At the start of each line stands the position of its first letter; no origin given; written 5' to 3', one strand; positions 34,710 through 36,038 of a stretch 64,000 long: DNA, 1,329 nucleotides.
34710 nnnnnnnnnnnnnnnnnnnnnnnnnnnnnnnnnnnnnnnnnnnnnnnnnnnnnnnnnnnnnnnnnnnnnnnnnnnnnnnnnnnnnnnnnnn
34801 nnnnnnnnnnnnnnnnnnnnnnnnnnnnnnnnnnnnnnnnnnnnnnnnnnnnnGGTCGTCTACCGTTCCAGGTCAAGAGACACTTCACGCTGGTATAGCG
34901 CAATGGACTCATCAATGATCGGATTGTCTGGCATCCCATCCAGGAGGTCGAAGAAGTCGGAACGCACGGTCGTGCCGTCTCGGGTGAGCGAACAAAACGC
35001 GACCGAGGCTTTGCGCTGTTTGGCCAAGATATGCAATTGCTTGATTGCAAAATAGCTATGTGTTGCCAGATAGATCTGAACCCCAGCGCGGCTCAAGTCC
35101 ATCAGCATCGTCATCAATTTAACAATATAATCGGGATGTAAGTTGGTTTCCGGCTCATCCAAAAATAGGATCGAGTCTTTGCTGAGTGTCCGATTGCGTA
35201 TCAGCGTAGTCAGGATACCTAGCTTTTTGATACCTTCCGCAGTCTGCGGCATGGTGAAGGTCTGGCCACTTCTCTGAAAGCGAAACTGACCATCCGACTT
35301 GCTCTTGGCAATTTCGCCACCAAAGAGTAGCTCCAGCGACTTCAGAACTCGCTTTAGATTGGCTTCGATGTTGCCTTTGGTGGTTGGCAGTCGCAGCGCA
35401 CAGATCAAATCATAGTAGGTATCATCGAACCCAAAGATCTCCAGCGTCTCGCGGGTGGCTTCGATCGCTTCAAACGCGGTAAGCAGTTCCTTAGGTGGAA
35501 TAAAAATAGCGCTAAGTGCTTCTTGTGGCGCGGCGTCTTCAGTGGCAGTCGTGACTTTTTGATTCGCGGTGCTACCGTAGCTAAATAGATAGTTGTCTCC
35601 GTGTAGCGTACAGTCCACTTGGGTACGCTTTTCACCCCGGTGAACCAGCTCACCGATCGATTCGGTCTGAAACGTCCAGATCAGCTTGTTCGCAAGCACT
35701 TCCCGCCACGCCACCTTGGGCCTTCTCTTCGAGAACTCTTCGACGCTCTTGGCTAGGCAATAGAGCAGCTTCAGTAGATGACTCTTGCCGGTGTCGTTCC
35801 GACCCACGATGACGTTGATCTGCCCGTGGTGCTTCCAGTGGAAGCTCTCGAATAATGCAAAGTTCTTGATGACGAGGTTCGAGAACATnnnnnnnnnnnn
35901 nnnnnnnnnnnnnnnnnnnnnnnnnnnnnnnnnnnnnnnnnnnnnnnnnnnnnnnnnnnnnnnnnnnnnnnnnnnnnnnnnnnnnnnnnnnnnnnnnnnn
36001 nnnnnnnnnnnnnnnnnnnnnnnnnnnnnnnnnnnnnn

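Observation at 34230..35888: Candidate undescribed two-gene defense module: compact ABC/SMC-type ATPase plus PD-(D/E)xK-like protein in a low-GC islet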

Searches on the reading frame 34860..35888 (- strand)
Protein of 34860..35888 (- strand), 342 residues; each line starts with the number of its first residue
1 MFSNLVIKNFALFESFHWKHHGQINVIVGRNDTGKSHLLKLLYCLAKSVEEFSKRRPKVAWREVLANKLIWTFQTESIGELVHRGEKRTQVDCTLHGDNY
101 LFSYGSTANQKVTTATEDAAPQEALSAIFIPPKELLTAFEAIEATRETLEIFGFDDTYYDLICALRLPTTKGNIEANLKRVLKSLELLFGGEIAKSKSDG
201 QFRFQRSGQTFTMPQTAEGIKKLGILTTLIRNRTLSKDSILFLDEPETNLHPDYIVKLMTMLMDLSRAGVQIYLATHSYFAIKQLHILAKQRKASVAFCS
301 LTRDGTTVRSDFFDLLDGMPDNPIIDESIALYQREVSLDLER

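Call 3: search_protein_families(library=pfam, proteins=[window:34860-35888:-], max_evalue=1)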
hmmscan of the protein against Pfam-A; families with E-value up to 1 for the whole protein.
window:34860-35888:- (342 aa): 8 families
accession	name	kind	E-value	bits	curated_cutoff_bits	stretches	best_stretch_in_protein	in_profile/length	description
PF13304.12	AAA_21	-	1.2e-21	78.5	27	1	24-281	1-302/304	AAA domain, putative AbiEii toxin, Type IV TA system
PF13175.12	AAA_15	-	2.3e-18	67.4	32.1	2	167-279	253-371/374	AAA ATPase domain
PF02463.25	SMC_N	-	2.1e-05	24.5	40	1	3-56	3-60/220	RecF/RecN/SMC N terminal domain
PF13476.12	AAA_23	-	0.00026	22.1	27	1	5-99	2-83/201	AAA domain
PF00005.33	ABC_tran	-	0.0021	19.1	25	1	21-50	10-39/137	ABC transporter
PF11398.14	DUF2813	-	0.0025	17.7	21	1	237-265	281-311/372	Protein of unknown function (DUF2813)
PF13166.12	AAA_13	-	0.0063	15.7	36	1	21-55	15-51/713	AAA domain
PF18315.6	VCH_CASS14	-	0.16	12.6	26.7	1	64-108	25-69/97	Integron cassette protein VCH_CASS1 chain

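Call 4: search_protein_families(library=padloc, proteins=[window:34860-35888:-], max_evalue=1)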
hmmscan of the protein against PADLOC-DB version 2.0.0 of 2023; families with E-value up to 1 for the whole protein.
window:34860-35888:- (342 aa): 143 families (the best 25 are shown)
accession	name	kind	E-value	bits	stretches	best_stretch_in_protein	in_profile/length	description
PDLC04214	HEC-02A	-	2.3e-120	400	1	1-340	1-337/338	-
PDLC04213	HEC-02A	-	2.3e-78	262.1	1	1-340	1-334/337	-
PDLC04146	HEC-02B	-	1.8e-57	192.9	1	1-329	1-333/344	-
PDLC02980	AriA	-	6.4e-22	76.9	2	205-280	227-301/304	-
PDLC03878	NsnB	-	1.1e-19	69.4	1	1-293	1-292/345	-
PDLC04033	PD-T4-4_A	-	2.3e-19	68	2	170-289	258-377/460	-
PDLC04032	PD-T4-4_A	-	2.3e-19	67.7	1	172-285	279-394/474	-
PDLC02336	AbiLi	-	6.6e-18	63.4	2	1-50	1-49/340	AbiLi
PDLC04611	PDC-M38A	-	6.9e-18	63.3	2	1-50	1-50/383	-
PDLC02979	AriA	-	3.3e-17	61.3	2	3-61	4-58/373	-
PDLC02915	ATPase-Toprim_I-B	-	1.9e-16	58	2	226-308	246-323/623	-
PDLC04608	PDC-M38A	-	9e-16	56.5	2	218-301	254-337/367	-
PDLC02358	Old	-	3.9e-14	50.3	2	233-287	280-334/578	Old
PDLC02981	AriAB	-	2.5e-13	47.6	2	199-278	290-373/694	-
PDLC04175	HEC-01A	-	4.4e-13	47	2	205-286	238-316/363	-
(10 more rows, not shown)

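Call 5: search_protein_families(library=ncbifam, proteins=[window:34860-35888:-], max_evalue=1)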
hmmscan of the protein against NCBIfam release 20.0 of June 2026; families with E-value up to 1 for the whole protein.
window:34860-35888:- (342 aa): 66 families (the best 25 are shown)
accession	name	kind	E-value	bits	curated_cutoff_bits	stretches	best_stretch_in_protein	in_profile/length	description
NF038234.1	retron_eff_Eco8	equivalog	2.9e-13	49.3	250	2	4-90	5-91/679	retron Eco8 family effector endonuclease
TIGR02673.1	FtsE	equivalog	1.7e-07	31.1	264.85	1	236-284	154-202/214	cell division ATP-binding protein FtsE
NF047739.1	antiphage_MADS3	equivalog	2.1e-07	30.4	420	2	236-285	335-382/427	methylation-associated defense system AAA family ATPase MAD3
NF040873.1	AztA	equivalog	4.7e-06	26.3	220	2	234-281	134-181/191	zinc ABC transporter ATP-binding protein AztA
TIGR01166.1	cbiO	subfamily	7.8e-06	25.5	211.8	1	237-277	145-185/190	cobalt ABC transporter, ATP-binding protein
NF011967.0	PRK15439.1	equivalog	9.6e-06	24.3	586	1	235-303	155-225/510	autoinducer 2 ABC transporter ATP-binding protein LsrA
TIGR01189.1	ccmA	equivalog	1.1e-05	25.2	131.6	2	235-287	143-195/198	heme ABC exporter ATP-binding protein CcmA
NF010061.0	PRK13538.1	equivalog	1.2e-05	24.9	195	2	12-71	20-82/211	cytochrome c biogenesis heme-transporting ATPase CcmA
TIGR00611.2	recf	equivalog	1.5e-05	24.3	172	1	3-47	2-46/339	DNA replication/repair protein RecF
NF010068.0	PRK13548.1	equivalog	3e-05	23.3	261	2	20-43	29-52/261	heme ABC transporter ATP-binding protein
TIGR03608.1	L_ocin_972_ABC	subfamily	3.2e-05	23.5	254.85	1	235-285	150-200/206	putative bacteriocin export ABC transporter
TIGR03740.1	galliderm_ABC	subfamily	5.6e-05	22.9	309.75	1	221-285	130-190/223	lantibiotic protection ABC transporter ATP-binding subunit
NF053840.1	MnTportMntADein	equivalog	0.00015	21.5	400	1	20-50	25-55/240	manganese ABC transporter ATP-binding protein MntA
TIGR01188.1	drrA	subfamily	0.00017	21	312.45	1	236-279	141-184/302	daunorubicin resistance ABC transporter, ATP-binding protein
TIGR04521.1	ECF_ATPase_2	equivalog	0.00023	20.3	330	1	238-282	163-208/279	energy-coupling factor transporter ATPase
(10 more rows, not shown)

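Call 63: find_homologous_proteins(query=window:34860-35888:-, max_evalue=1e-10)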
Query window:34860-35888:- (342 aa): 1125 proteins with E <= 1e-10 among 5086 candidates; the best 120 are listed.
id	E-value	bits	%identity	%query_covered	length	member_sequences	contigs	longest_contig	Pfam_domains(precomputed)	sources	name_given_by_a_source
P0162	5.2e-214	727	95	100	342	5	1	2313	PF13175.13,PF13304.13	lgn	-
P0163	1.4e-190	651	85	100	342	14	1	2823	PF13175.13,PF13304.13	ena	-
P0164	1.4e-190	650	85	100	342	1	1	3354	PF13175.13,PF13304.13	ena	-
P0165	4.1e-176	603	79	100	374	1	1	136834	PF13175.13,PF13304.13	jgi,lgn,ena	-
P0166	4.6e-173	593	78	100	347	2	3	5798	PF13175.13,PF02463.26,PF13304.13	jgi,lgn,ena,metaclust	metaclust:\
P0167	7.5e-169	579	76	100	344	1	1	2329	PF13175.13,PF02463.26,PF13304.13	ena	-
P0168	7.5e-161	553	74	100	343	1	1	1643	PF13175.13,PF02463.26,PF13304.13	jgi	jgi:predicted ATPase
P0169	2.1e-143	495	67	100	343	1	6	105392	PF13175.13,PF13304.13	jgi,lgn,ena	jgi:energy-coupling factor transporter ATP-binding protein EcfA2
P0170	3.0e-132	459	64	100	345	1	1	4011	PF13175.13,PF02463.26,PF13304.13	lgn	-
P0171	3.2e-122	426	61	100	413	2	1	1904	PF13175.13,PF13304.13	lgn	-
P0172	8.6e-122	424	57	100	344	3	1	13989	PF13175.13,PF13304.13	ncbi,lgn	-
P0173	1.1e-116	408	54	99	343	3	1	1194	PF11398.15,PF13175.13,PF13304.13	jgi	jgi:AAA15 family ATPase/GTPase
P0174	1.2e-116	408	58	96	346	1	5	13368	PF13175.13,PF13304.13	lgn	-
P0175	1.5e-115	404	55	100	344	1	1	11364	PF13175.13,PF13304.13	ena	-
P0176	1.4e-114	401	55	100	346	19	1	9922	PF13175.13,PF13304.13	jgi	jgi:AAA15 family ATPase/GTPase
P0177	2.5e-113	397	54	100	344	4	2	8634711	PF13175.13,PF13304.13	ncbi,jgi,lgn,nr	ncbi:MAG: ATP-binding protein [Oscillatoria princeps RMCB-10]|jgi:AAA15 family ATPase/GTPase|nr:ATP-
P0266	6.6e-91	323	45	100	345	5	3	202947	PF13175.13,PF13304.13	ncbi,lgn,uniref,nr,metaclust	ncbi:AAA family ATPase [Candidatus Marithrix sp. Canyon 246]|uniref:AAA family ATPase n=1 Tax=Candid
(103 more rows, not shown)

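Call 68: find_encoding_contigs(protein=P0177, flank=8000, max_places=2)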
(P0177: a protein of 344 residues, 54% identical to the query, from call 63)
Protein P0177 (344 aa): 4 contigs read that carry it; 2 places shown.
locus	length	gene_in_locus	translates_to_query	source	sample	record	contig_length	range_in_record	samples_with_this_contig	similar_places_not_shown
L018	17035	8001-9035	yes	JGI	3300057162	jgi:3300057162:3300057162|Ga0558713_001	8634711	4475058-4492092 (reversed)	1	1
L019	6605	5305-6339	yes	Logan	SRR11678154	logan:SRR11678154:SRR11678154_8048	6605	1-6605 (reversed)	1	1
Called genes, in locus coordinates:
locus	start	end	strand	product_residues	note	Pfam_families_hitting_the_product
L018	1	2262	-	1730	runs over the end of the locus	PF02743:dCache_1, PF00672:HAMP, PF08448:PAS_4, PF08448:PAS_4, PF08447:PAS_3, PF01590:GAF, PF00512:HisKA, PF02518:HATPase_c, +6 more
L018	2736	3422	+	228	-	PF00005:ABC_tran, PF02463:SMC_N (weak), PF13304:AAA_21 (faint)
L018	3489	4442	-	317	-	-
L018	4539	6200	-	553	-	-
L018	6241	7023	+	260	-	PF05116:S6PP (faint), PF00702:Hydrolase (faint), PF08282:Hydrolase_3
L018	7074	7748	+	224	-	-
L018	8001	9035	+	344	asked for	PF13304:AAA_21, PF13175:AAA_15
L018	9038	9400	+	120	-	-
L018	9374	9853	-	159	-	PF08211:dCMP_cyt_deam_2, PF00383:dCMP_cyt_deam_1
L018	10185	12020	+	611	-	PF02543:Carbam_trans_N, PF16861:Carbam_trans_C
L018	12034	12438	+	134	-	PF19588:SxtJ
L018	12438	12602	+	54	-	PF19451:DUF5989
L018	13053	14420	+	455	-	-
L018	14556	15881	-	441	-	PF01595:CNNM, PF00571:CBS (weak), PF03471:CorC_HlyC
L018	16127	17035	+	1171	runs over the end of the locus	PF17757:UvrB_inter, PF02559:CarD_TRCF_RID, PF00270:DEAD, PF00271:Helicase_C, PF03461:TRCF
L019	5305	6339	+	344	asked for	PF13304:AAA_21, PF13175:AAA_15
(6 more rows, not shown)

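Call 69: find_encoding_contigs(protein=P0266, flank=8000, max_places=2)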
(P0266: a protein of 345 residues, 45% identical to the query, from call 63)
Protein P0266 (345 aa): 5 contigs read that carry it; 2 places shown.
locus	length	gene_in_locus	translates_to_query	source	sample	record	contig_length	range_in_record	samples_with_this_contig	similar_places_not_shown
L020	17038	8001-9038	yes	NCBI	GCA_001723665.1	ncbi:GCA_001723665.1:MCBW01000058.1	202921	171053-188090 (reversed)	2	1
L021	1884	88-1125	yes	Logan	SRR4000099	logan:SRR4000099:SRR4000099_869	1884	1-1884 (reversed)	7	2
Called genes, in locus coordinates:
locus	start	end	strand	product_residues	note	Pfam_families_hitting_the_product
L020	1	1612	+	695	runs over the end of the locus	PF05954:Phage_GPD, PF04717:Phage_base_V, PF22178:Gp5_trimer_C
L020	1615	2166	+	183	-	PF13503:DUF4123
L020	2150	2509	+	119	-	-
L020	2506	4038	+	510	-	PF26363:Phospholipase-like, PF11187:Mbeg1-like (weak)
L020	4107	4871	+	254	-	PF12796:Ank_2 (weak), PF13606:Ank_3 (faint), PF00023:Ank (faint), PF12796:Ank_2, PF13637:Ank_4 (weak), PF12796:Ank_2, PF13857:Ank_5 (weak), PF13637:Ank_4 (weak)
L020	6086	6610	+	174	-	-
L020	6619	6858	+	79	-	-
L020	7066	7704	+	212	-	PF16754:Pesticin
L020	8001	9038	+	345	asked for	PF13175:AAA_15 (weak), PF13304:AAA_21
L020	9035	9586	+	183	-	-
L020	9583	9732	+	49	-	-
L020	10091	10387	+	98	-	-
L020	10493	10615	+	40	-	-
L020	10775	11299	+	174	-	-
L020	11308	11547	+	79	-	-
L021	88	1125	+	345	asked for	PF13175:AAA_15 (weak), PF13304:AAA_21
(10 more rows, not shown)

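Call 73: predict_structure(alignment_id=A4)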
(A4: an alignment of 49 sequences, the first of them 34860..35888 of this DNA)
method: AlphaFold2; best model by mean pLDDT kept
length: 342 residues; sequences in the alignment: 49
mean_pLDDT: 89.4   pTM: 0.90
mean pLDDT of the five models: 89.4, 89.1, 88.7, 88.2, 87.3
residues with pLDDT >= 90: 202; 70-90: 126; 50-70: 14; < 50: 0
segments of 3 or more residues with pLDDT < 50: none
pLDDT, mean of each block of 10 residues (from residue 1): 97 95 95 93 97 89 95 92 96 96 93 89 94 80 63 80 86 81 80 82 88 86 89 92 92 89 94 94 96 96 92 94 79 87 76
secondary structure, 60 per line:
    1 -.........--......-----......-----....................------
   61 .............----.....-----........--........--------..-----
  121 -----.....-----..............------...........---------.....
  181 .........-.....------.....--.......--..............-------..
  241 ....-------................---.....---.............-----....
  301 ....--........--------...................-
elements in order: E2-10 E13-18 E24-29 H35-54 H61-73 H78-81 E88-95 E98-105 E126-130 H136-149 H156-166 H176-189 E191-195 E202-206 E209-212 H218-231 E239-244 H252-267 E271-275 H279-291 E297-304 E307-314 H323-341

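Call 75: fold_search(model_id=the predicted structure, library=pdb)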
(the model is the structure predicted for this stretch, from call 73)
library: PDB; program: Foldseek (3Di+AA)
matches with E <= 10: 1551; with E <= 0.001: 820
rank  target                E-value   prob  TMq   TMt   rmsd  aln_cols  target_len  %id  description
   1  4ncj_A                2.4e-13  1.00  0.52  0.57   9.4       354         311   16  Crystal Structure of Pyrococcus furiosis Rad50 R805E mutation with ADP Beryllium Flouride (released 2014-03-05)
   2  9n69_C                4.7e-13  1.00  0.54  0.42  19.1       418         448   13  Structure of the retron IA complex with HNH nuclease in the "down" orientation (released 2025-04-23)
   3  4ncj_C                5.3e-13  1.00  0.54  0.57  10.3       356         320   16  Crystal Structure of Pyrococcus furiosis Rad50 R805E mutation with ADP Beryllium Flouride (released 2014-03-05)
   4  4nck_B                6.3e-13  1.00  0.49  0.54   9.2       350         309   16  Crystal Structure of Pyrococcus furiosis Rad50 R797G mutation (released 2014-03-05)
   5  3av0_B                9.3e-13  1.00  0.53  0.50  17.1       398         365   14  Crystal structure of Mre11-Rad50 bound to ATP S (released 2011-05-25)
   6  3qkt_B                1.0e-12  1.00  0.54  0.57   9.9       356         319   15  Rad50 ABC-ATPase with adjacent coiled-coil region in complex with AMP-PNP (released 2011-03-30)
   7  5dny_B                1.6e-12  1.00  0.51  0.49  13.7       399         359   14  Structure of the ATPrS-Mre11/Rad50-DNA complex (released 2016-02-24)
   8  4ncj_B                1.7e-12  1.00  0.53  0.58   8.8       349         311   16  Crystal Structure of Pyrococcus furiosis Rad50 R805E mutation with ADP Beryllium Flouride (released 2014-03-05)
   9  9n6b_B                1.7e-12  1.00  0.51  0.36  17.3       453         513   12  Structure of the retron IA complex with HNH nuclease in the "up" orientation (released 2025-04-23)
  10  9n6c_D                1.9e-12  1.00  0.56  0.46  12.4       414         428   11  Structure of the Retron IA Complex without the HNH Nuclease (released 2025-04-23)
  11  5dny_D                1.9e-12  1.00  0.52  0.50  14.7       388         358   16  Structure of the ATPrS-Mre11/Rad50-DNA complex (released 2016-02-24)
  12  3qku_B                2.6e-12  1.00  0.54  0.61   6.8       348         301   16  Mre11 Rad50 binding domain in complex with Rad50 and AMP-PNP (released 2011-03-30)
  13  3qkt_D                2.6e-12  1.00  0.55  0.58   8.4       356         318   16  Rad50 ABC-ATPase with adjacent coiled-coil region in complex with AMP-PNP (released 2011-03-30)
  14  9e91_A                3.1e-12  1.00  0.53  0.47   7.6       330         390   14  Ec83 Retron PtuA Dimer bound to ATP (released 2025-07-02)
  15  1w1w_A                3.2e-12  1.00  0.51  0.62   9.7       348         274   12  Sc Smc1hd:Scc1-C complex, ATPgS (released 2004-09-30)
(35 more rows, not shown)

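Call 76: search_solved_structures(query=A4, max_evalue=0.001)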
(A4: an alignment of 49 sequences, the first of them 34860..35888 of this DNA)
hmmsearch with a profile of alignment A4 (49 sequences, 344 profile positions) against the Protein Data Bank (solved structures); distinct sequences matched with E-value up to 0.001: 31.
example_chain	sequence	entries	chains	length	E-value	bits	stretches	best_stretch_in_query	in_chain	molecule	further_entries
9vkz_A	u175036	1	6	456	1.1e-09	41.1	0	3-52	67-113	Retron Ec78 probable ATPase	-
9kjx_B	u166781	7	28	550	1.1e-09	41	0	3-52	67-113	AAA family ATPase | Retron I-A effector PtuA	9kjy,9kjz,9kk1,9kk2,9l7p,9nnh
9vh1_D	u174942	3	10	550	1.7e-09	40.4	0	3-52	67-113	Retron Ec78 probable ATPase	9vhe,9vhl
9u9y_A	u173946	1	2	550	4.1e-09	39.2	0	214-288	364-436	AAA family ATPase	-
9nnb_C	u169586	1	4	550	9.1e-09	38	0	3-52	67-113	Retron I-A effector PtuA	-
23or_B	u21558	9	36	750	9.5e-09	38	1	2-103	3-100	Retron Eco8 OLD nuclease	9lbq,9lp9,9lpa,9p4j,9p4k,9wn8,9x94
22bu_B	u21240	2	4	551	1.5e-08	37.3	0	215-289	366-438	AAA family ATPase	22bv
9nnk_C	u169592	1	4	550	1.6e-08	37.3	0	3-52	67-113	Retreon I-A effector PtuA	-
8wy4_A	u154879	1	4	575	3.2e-08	36.2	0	2-57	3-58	Endonuclease GajA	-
8jq9_B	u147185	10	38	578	3.3e-08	36.2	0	2-57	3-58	Endonuclease GajA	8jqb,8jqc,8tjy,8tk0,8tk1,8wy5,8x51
8j4t_A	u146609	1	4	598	3.7e-08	36.1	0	2-57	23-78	Endonuclease GajA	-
8sm3_A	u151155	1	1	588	3.7e-08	36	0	2-57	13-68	Endonuclease GajA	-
8u7i_A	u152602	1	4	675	5.6e-08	35.5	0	2-57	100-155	Endonuclease GajA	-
2vf7_A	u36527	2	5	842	1.1e-07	34.5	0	238-284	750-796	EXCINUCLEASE ABC, SUBUNIT A. | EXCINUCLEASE ABC SUBUNIT A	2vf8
6n9l_A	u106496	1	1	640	3.1e-07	33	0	240-286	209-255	UvrABC system protein A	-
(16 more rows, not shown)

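Call 77: list_cluster_members(proteins=[P0001, window:34860-35888:-])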
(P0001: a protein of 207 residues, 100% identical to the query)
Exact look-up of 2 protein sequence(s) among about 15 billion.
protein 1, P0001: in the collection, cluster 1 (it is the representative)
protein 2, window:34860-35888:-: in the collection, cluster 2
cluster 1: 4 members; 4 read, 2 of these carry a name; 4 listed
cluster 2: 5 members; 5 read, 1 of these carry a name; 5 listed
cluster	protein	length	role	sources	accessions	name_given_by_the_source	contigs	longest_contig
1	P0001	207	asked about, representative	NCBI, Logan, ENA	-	-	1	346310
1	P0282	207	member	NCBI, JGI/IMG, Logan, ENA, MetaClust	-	\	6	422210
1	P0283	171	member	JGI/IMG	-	hypothetical protein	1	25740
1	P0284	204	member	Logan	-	-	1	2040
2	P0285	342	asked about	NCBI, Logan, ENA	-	-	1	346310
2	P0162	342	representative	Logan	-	-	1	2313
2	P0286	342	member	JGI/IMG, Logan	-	predicted ATPase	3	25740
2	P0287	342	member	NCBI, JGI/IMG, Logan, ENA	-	-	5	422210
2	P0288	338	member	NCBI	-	-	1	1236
